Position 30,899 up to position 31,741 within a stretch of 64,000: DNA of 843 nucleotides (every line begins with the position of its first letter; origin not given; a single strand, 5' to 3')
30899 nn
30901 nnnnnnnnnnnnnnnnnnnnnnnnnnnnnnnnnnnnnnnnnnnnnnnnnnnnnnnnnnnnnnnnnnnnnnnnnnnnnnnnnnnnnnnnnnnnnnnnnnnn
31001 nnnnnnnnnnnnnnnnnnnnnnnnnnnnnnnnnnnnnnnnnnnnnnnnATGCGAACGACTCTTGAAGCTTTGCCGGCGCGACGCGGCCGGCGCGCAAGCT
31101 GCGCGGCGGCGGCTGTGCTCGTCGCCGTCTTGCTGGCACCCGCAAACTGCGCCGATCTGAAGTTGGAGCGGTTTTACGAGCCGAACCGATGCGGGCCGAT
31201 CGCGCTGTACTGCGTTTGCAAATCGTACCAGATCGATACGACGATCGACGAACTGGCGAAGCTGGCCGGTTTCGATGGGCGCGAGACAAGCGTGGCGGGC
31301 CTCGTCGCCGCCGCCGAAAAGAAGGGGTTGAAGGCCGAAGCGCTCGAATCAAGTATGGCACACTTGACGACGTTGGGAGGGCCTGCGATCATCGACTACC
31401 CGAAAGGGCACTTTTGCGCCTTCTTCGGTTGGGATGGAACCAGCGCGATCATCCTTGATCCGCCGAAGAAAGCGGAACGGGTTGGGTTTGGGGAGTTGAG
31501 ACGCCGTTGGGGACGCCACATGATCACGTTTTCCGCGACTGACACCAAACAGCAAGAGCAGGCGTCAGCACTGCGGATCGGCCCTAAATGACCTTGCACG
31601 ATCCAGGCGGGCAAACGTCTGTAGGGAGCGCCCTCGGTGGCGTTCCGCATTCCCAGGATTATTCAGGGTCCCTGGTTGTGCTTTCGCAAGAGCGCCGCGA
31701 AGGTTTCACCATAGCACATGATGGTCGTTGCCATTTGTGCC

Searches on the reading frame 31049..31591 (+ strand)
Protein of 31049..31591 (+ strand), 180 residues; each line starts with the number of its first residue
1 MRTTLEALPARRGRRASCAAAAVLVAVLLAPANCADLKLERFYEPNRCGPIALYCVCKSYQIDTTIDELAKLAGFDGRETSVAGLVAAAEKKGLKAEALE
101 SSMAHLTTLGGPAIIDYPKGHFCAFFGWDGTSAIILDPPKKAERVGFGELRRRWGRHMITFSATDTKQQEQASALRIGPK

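Call 6: search_protein_families(library=pfam, proteins=[window:31049-31591:+], max_evalue=1)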
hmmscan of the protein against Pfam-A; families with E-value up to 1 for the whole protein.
window:31049-31591:+ (180 aa): 1 family
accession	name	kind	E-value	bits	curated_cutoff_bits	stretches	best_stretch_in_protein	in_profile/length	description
PF03412.21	Peptidase_C39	-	1e-17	64.7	22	1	44-164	9-131/133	Peptidase C39 family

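Call 7: search_protein_families(library=ncbifam, proteins=[window:31049-31591:+], max_evalue=1)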
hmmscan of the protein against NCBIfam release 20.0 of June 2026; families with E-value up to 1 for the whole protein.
window:31049-31591:+ (180 aa): 6 families
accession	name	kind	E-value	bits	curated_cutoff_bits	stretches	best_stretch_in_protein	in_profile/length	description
TIGR01846.1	type_I_sec_HlyB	subfamily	5.4e-08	31.6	725.55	1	51-168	3-120/694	type I secretion system permease/ATPase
TIGR03796.1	NHLM_micro_ABC1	equivalog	7.7e-08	31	853.3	1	45-169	10-134/710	NHLP family bacteriocin export ABC transporter peptidase/permease/ATPase subunit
TIGR01193.1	bacteriocin_ABC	subfamily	8.1e-06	24.6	523.85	1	46-165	5-132/708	peptide cleavage/export ABC transporter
TIGR03375.1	type_I_sec_LssB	subfamily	0.0012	17.2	693.1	1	53-163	7-120/696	type I secretion system permease/ATPase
NF033920.0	C39_PA2778_fam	equivalog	0.0055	16.1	150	1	45-106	12-74/255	PA2778 family cysteine peptidase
NF050069.2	PqqD_rel_WgkC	exception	0.17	11.8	110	1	38-70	28-59/103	PqqD family peptide maturation chaperone WgkC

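Call 58: search_solved_structures(query=window:31049-31591:+, max_evalue=0.01, show_alignments=3)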
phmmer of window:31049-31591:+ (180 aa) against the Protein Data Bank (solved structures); distinct sequences matched with E-value up to 0.01: 7.
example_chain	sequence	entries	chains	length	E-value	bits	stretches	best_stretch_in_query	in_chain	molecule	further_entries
3k8u_A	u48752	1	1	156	3.3e-05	26.8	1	44-154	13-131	Putative ABC transporter, ATP-binding protein ComA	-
5xe8_A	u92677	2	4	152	3.5e-05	26.7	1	44-154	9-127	Putative ABC transporter, ATP-binding protein ComA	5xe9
7n87_A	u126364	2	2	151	0.00069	22.5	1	41-158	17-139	ABC-type bacteriocin transporter | Peptidase C39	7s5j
4s0f_A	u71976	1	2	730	0.001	21.9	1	41-158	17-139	ABC-type bacteriocin transporter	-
4ry2_A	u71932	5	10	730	0.001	21.9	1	41-158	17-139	ABC-type bacteriocin transporter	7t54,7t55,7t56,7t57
8vp3_A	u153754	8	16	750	0.0011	21.8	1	41-158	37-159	ABC-type bacteriocin transporter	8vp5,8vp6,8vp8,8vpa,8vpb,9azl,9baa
6mpz_A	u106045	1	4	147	0.0021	20.9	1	44-165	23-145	Double Glycine Motif Protease domain from AMS/PCAT Transporter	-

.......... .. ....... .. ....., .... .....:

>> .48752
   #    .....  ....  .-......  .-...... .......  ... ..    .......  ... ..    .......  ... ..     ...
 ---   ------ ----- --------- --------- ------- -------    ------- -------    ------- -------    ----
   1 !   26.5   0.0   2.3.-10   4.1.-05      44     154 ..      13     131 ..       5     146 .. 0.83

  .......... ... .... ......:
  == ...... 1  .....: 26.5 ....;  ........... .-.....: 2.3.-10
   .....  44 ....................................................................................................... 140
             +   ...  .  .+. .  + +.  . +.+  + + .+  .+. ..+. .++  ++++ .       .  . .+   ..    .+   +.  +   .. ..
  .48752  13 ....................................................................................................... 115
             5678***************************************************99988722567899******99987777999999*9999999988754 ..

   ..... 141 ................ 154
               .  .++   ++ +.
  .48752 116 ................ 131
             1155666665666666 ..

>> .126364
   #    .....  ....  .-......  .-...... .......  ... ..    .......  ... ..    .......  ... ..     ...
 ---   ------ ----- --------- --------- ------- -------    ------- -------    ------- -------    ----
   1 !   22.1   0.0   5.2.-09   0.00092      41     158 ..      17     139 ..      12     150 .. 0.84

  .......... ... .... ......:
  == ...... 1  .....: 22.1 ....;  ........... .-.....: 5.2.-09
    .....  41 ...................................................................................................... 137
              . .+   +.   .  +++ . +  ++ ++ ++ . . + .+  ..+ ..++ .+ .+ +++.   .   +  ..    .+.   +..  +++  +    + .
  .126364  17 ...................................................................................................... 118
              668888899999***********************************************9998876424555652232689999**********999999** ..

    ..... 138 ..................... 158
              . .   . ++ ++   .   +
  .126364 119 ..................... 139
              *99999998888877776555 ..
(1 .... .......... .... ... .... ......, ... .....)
